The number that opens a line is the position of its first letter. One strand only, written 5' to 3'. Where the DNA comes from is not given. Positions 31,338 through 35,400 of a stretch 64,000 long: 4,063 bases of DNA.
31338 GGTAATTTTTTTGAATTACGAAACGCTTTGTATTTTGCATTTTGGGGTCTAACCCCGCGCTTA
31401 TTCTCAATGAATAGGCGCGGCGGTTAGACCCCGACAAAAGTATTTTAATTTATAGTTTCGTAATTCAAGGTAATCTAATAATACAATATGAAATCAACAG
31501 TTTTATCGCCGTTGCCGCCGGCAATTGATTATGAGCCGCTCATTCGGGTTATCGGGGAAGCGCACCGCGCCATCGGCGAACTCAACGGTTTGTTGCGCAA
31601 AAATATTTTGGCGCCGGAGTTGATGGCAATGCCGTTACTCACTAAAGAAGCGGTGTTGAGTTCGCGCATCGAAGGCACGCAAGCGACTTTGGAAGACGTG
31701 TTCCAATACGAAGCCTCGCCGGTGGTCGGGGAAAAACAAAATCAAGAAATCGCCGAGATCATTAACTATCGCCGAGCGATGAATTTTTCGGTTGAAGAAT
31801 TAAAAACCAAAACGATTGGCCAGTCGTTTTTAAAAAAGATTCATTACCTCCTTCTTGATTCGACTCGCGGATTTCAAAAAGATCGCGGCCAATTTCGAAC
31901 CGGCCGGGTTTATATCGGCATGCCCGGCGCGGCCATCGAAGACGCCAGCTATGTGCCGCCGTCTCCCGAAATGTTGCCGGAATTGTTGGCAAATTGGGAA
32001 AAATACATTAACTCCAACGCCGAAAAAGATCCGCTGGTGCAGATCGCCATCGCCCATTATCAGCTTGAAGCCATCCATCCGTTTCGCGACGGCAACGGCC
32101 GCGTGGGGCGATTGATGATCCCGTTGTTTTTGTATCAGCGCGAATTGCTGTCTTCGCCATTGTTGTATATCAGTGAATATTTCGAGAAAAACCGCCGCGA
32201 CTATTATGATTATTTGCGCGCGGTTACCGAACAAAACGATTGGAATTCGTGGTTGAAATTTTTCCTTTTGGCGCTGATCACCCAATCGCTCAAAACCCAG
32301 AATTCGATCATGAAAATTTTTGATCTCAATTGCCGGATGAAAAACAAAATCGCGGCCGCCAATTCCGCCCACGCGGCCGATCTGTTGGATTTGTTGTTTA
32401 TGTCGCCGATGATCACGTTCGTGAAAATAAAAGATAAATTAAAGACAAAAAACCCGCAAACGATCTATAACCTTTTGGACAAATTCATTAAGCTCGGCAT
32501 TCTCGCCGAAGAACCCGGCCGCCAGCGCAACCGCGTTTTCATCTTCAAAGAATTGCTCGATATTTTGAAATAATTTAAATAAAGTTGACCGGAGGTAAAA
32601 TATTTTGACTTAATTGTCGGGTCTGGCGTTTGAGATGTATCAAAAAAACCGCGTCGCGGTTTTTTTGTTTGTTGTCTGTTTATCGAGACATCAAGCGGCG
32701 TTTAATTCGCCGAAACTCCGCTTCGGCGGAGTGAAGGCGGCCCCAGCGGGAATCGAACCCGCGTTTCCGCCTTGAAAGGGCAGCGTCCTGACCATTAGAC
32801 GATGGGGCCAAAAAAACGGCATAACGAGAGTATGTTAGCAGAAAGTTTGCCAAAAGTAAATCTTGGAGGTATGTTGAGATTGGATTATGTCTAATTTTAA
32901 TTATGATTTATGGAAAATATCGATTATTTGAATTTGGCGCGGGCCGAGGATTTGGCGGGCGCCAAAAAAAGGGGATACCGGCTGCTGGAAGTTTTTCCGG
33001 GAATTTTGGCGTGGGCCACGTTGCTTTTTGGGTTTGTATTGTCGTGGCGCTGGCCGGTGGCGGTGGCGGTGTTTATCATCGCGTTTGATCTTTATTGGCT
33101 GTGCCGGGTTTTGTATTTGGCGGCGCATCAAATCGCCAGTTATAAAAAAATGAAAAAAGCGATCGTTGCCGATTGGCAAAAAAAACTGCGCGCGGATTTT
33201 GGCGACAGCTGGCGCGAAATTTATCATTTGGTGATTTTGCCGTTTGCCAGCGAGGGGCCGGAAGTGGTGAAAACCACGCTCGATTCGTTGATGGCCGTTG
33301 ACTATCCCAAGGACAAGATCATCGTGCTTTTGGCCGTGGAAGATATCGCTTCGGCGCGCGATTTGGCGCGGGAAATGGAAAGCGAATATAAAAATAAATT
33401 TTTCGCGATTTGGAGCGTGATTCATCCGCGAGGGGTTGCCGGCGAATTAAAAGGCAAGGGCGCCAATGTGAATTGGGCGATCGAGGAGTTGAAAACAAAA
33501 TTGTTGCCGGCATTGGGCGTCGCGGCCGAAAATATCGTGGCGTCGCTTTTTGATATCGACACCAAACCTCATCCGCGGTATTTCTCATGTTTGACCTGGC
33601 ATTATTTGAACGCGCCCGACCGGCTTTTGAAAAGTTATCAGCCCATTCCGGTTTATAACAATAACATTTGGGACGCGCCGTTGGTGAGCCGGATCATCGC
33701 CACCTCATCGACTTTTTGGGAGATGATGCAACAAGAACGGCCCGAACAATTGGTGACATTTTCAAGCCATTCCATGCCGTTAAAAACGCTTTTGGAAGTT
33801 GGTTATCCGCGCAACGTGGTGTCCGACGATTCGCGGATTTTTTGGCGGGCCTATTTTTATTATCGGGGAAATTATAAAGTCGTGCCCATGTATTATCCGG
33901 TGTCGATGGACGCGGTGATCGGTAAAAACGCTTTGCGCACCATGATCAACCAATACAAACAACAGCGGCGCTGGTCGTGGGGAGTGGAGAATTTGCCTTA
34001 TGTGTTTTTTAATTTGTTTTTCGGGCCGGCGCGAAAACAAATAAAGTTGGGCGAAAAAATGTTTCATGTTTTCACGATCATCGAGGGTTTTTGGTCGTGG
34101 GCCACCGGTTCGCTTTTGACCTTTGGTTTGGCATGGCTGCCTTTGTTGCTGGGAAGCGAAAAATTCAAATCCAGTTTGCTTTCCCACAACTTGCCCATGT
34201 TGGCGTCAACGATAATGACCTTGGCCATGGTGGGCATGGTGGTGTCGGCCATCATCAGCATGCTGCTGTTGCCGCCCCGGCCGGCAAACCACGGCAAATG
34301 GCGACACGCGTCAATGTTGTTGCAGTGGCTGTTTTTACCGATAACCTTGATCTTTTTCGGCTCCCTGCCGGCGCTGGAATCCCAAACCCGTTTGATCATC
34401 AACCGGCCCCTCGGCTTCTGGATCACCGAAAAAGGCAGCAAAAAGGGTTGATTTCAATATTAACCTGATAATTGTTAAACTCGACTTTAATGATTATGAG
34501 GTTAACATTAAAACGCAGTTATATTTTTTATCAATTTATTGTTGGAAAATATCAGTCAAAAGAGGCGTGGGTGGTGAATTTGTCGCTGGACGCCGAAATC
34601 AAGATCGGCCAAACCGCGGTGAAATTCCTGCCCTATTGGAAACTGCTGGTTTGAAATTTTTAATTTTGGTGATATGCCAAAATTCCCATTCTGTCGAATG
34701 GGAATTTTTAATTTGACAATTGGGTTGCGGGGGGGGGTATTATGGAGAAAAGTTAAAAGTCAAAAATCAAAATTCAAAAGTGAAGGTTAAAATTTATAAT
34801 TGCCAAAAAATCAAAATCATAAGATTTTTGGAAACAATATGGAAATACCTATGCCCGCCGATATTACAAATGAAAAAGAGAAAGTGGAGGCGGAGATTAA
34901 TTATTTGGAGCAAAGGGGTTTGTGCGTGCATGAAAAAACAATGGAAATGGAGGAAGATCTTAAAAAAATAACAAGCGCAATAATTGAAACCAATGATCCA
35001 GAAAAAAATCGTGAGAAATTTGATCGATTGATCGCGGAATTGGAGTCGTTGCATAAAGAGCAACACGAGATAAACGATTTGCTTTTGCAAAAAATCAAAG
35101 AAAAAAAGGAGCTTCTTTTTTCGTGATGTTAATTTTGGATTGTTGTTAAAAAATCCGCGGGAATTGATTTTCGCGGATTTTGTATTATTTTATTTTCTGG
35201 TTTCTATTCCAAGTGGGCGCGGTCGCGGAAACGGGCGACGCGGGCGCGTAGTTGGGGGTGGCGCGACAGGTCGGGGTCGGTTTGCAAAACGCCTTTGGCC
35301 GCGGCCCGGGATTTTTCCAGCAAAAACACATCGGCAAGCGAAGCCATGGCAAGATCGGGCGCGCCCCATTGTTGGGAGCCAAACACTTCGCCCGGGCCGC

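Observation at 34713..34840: Paralogous promoter-leader modules with a G9 tract in a 19-nt -35/-10 spacer (possible phase-variable promoters)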

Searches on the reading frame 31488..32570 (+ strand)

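Call 18: search_protein_families(library=pfam, proteins=[window:31488-32570:+], max_evalue=0.01)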
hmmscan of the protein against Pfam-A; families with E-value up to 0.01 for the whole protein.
window:31488-32570:+ (361 aa): 2 families
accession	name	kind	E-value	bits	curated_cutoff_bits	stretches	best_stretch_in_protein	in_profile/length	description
PF02661.23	Fic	-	5.8e-22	78.8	24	1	113-215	5-93/93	Fic/DOC family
PF13784.11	Fic_N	-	3.7e-21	75.4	26.7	1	21-102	3-81/82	Fic/DOC family N-terminal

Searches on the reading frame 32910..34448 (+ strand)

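Call 18: search_protein_families(library=pfam, proteins=[window:32910-34448:+], max_evalue=0.01)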
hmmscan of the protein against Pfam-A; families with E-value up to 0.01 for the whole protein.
window:32910-34448:+ (513 aa): 1 family
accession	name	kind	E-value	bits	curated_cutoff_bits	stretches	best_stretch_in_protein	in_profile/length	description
PF13641.12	Glyco_tranf_2_3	-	0.0068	16.9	27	0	111-225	8-104/230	Glycosyltransferase like family 2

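Call 60: search_protein_families(library=ncbifam, proteins=[window:32910-34448:+], max_evalue=0.01)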
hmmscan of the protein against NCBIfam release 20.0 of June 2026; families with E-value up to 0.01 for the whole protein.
window:32910-34448:+ (513 aa): 0 families

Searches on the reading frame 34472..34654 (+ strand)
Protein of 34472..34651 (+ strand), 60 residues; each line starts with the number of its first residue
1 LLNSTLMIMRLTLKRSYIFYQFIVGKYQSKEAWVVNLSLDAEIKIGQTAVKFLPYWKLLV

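Call 59: search_protein_families(library=phrogs, proteins=[window:34472-34651:+], max_evalue=0.01)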
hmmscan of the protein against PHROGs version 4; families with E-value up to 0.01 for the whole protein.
window:34472-34651:+ (60 aa): 0 families

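Call 73: find_encoding_contigs(protein=window:34490-34654:+, flank=1500, max_places=10)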
Protein window:34490-34654:+ (54 aa): 12 contigs read that carry it; 10 places shown.
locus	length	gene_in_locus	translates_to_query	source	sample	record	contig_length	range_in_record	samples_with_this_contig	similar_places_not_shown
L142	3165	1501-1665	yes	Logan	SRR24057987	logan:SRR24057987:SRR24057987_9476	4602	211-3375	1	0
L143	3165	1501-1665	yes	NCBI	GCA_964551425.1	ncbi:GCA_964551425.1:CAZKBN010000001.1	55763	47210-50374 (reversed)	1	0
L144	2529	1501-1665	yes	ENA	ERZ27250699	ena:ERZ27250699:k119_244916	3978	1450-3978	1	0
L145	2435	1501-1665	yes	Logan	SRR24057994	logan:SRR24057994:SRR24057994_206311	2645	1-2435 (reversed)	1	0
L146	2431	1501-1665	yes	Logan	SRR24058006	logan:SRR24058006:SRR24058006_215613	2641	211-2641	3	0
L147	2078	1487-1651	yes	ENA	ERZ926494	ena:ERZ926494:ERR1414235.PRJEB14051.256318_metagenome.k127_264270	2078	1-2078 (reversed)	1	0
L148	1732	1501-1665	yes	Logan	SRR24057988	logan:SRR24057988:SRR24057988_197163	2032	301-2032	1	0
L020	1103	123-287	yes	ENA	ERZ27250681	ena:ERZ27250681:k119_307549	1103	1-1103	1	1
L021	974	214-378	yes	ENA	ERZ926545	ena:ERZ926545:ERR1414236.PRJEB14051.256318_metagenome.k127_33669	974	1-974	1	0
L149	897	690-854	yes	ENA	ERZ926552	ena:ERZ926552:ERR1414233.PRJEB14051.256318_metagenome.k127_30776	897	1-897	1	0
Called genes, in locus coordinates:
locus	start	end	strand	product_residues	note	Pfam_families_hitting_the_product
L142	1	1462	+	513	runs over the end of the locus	-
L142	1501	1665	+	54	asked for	-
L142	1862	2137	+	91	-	-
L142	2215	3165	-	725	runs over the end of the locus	?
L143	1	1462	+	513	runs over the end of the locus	-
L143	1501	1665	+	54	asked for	-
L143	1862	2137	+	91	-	-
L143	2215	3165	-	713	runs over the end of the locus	PF17191:RecG_wedge, PF01336:tRNA_anti-codon (weak), PF00270:DEAD, PF04851:ResIII, PF00271:Helicase_C, PF19833:RecG_dom3_C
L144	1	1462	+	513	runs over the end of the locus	-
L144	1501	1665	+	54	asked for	-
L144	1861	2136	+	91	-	-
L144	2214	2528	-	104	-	?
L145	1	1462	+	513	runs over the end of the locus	-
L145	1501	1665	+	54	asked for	-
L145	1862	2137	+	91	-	-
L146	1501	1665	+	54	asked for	-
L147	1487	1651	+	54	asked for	-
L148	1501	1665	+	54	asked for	-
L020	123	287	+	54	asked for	-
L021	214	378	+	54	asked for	-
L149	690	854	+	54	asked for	-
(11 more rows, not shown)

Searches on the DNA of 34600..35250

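Call 52: search_rna_families(source=window, start=34600, end=35250, threshold=evalue, max_evalue=1)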
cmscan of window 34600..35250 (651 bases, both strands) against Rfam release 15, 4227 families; matches with E-value up to 1: 8.
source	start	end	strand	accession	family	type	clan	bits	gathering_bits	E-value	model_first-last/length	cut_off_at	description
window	34635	34721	+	RF02362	Yfr10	Gene; sRNA;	-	26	43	0.14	1-78/78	no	Cyanobacterial functional RNA 10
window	34664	34721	-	RF04174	MIR4208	Gene; miRNA;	-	25.5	140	0.15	1-191/191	no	MIR4208 microRNA precursor family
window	35060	35186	+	RF00514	His_leader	Cis-reg; leader;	-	25.3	49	0.066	1-126/126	no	Histidine operon leader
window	35084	35187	+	RF01485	rli61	Cis-reg;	-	23.2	50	0.094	1-106/106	no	Listeria sRNA rli61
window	35148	35232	-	RF01394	isrK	Gene; sRNA;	-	18.6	50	0.13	1-77/77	no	isrK Hfq binding RNA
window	35078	35183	+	RF02653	StyR-143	Gene; sRNA;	-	18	176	0.33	1-144/144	no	Salmonella enterica Typhi npcRNA 143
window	34644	34731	+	RF00015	U4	Gene; snRNA; splicing;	CL00007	15.8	46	0.36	56-138/138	no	U4 spliceosomal RNA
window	35147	35250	-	RF02763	IsrM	Gene; sRNA;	-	11.5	376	0.83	225-329/329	5'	IsrM sRNA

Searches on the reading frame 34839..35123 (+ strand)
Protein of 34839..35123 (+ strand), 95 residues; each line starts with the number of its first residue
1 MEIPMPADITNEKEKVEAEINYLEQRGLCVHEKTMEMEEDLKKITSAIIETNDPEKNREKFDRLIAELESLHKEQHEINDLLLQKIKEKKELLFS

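Call 18: search_protein_families(library=pfam, proteins=[window:34839-35123:+], max_evalue=0.01)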
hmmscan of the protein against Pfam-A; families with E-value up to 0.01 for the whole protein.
window:34839-35123:+ (95 aa): 1 family
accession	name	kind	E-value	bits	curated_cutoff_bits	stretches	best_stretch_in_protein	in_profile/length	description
PF11827.13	DUF3347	-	0.005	18.1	25.5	1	31-76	44-89/93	Protein of unknown function (DUF3347)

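Call 24: find_homologous_proteins(query=window:34839-35123:+)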
Query window:34839-35123:+ (95 aa): 3 proteins with E <= 0.001 among 7 candidates.
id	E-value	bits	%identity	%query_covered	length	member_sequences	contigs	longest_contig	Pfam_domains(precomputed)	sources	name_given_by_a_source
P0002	1.3e-48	180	100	96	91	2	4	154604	-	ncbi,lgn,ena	-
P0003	2.0e-41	157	90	95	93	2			-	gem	-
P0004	2.2e-31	125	70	99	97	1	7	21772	-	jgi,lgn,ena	-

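Call 28: find_encoding_contigs(protein=P0004, flank=10000, max_places=10)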
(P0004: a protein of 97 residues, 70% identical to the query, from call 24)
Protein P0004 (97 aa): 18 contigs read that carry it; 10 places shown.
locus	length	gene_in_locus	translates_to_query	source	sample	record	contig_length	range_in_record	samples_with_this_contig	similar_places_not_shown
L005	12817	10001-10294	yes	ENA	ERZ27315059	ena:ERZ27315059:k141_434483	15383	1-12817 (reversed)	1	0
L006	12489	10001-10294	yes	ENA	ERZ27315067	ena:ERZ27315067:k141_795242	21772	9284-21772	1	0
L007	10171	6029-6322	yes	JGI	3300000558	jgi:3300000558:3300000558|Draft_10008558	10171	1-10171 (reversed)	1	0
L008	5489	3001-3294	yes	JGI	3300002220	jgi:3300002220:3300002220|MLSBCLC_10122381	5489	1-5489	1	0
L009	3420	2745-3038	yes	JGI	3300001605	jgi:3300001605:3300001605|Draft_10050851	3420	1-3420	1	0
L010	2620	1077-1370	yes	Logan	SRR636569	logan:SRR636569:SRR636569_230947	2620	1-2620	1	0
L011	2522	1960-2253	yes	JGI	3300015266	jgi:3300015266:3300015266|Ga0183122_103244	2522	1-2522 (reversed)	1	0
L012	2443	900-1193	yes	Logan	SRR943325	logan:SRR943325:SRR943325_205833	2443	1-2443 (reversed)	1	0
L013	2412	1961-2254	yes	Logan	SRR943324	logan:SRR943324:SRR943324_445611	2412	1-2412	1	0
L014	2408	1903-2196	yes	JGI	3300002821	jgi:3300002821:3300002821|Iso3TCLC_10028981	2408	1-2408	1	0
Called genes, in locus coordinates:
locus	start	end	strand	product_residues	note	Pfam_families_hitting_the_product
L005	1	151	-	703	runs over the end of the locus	PF01138:RNase_PH, PF03725:RNase_PH_C, PF01138:RNase_PH, PF00013:KH_1, PF00575:S1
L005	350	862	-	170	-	PF01936:NYN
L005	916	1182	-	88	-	PF00312:Ribosomal_S15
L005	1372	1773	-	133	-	-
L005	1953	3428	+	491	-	PF01743:PolyA_pol, PF12627:PolyA_pol_RNAbd, PF01966:HD, PF13735:tRNA_NucTran2_2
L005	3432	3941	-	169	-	-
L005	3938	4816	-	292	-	PF06790:UPF0259 (weak)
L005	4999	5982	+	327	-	-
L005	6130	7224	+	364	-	PF13784:Fic_N, PF02661:Fic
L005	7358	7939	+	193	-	PF13023:HD_3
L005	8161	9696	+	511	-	-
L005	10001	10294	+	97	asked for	-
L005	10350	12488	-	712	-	PF17191:RecG_wedge, PF01336:tRNA_anti-codon (weak), PF00270:DEAD, PF04851:ResIII, PF00271:Helicase_C, PF22590:Cas3-like_C_2 (faint), PF19833:RecG_dom3_C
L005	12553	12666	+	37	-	-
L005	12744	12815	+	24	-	?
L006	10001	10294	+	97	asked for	-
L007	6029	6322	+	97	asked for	-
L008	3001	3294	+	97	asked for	-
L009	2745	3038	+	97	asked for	-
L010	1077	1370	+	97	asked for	-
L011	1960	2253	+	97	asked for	-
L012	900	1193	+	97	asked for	-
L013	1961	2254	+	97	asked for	-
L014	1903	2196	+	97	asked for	-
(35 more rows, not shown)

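Call 29: find_encoding_contigs(protein=P0003, flank=10000, max_places=10)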
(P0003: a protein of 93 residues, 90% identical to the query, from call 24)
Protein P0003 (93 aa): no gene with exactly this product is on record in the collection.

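Call 30: find_encoding_contigs(protein=P0002, flank=10000, max_places=10)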
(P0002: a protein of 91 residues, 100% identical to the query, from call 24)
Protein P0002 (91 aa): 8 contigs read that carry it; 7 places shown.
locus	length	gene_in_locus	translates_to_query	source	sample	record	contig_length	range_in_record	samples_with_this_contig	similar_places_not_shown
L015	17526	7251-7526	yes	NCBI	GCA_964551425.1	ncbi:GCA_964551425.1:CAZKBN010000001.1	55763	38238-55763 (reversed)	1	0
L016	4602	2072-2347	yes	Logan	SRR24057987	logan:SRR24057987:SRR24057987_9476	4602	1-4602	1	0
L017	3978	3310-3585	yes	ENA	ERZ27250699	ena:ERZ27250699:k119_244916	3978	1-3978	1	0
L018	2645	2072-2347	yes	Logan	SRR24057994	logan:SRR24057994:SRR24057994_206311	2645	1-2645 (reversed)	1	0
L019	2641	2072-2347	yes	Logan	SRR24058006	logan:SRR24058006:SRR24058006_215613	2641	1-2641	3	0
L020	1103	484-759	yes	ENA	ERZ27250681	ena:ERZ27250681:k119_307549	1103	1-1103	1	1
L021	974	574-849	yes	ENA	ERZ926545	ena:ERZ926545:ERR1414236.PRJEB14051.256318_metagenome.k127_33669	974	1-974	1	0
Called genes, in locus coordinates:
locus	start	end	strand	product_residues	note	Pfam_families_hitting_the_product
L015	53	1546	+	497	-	PF01743:PolyA_pol, PF12627:PolyA_pol_RNAbd, PF01966:HD, PF13735:tRNA_NucTran2_2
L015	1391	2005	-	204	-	-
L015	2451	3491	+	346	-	-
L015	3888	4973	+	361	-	PF13784:Fic_N, PF02661:Fic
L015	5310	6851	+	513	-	-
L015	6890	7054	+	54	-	-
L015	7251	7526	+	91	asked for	-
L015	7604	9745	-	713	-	PF17191:RecG_wedge, PF01336:tRNA_anti-codon (weak), PF00270:DEAD, PF04851:ResIII, PF00271:Helicase_C, PF19833:RecG_dom3_C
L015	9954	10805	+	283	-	PF01145:Band_7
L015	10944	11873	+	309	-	PF02739:5_3_exonuc_N, PF01367:5_3_exonuc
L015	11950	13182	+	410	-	-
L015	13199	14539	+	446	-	PF00512:HisKA, PF02518:HATPase_c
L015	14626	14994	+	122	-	PF00072:Response_reg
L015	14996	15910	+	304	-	PF06144:DNA_pol3_delta (weak), PF21694:DNA_pol3_delta_C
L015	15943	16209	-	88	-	PF01649:Ribosomal_S20p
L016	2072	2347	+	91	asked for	-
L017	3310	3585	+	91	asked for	-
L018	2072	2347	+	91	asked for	-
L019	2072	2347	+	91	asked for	-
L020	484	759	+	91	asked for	-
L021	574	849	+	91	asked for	-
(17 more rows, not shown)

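Call 59: search_protein_families(library=phrogs, proteins=[window:34839-35123:+], max_evalue=0.01)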
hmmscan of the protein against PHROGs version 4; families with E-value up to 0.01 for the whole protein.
window:34839-35123:+ (95 aa): 0 families

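Call 60: search_protein_families(library=ncbifam, proteins=[window:34839-35123:+], max_evalue=0.01)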
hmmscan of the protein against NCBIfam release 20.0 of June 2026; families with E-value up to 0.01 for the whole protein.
window:34839-35123:+ (95 aa): 0 families

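Call 88: predict_structure(alignment_id=A3)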
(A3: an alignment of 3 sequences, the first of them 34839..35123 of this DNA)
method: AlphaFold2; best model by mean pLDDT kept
length: 95 residues; sequences in the alignment: 3
mean_pLDDT: 90.5   pTM: 0.74
mean pLDDT of the five models: 90.5, 90.1, 89.8, 89.8, 88.7
residues with pLDDT >= 90: 66; 70-90: 23; 50-70: 5; < 50: 1
segments of 3 or more residues with pLDDT < 50: none
pLDDT, mean of each block of 10 residues (from residue 1): 73 93 97 97 89 78 96 98 96 86
secondary structure, 60 per line:
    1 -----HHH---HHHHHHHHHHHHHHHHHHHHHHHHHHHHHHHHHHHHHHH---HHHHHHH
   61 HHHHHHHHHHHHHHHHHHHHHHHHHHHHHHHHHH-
elements in order: H12-50 H54-94

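Call 99: search_protein_families(library=pfam, proteins=[L150:1128-1547:+], max_evalue=0.01)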
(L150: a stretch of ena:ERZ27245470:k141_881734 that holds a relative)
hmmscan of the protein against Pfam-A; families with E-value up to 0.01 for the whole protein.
L150:1128-1547:+ (140 aa): 0 families
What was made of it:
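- Tried and rejected: Pfam, PHROGs and NCBIfam on ORF A, ORF B and seven other CPR cargo ORFs gave no credible family (calls 18, 59, 60, 99).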
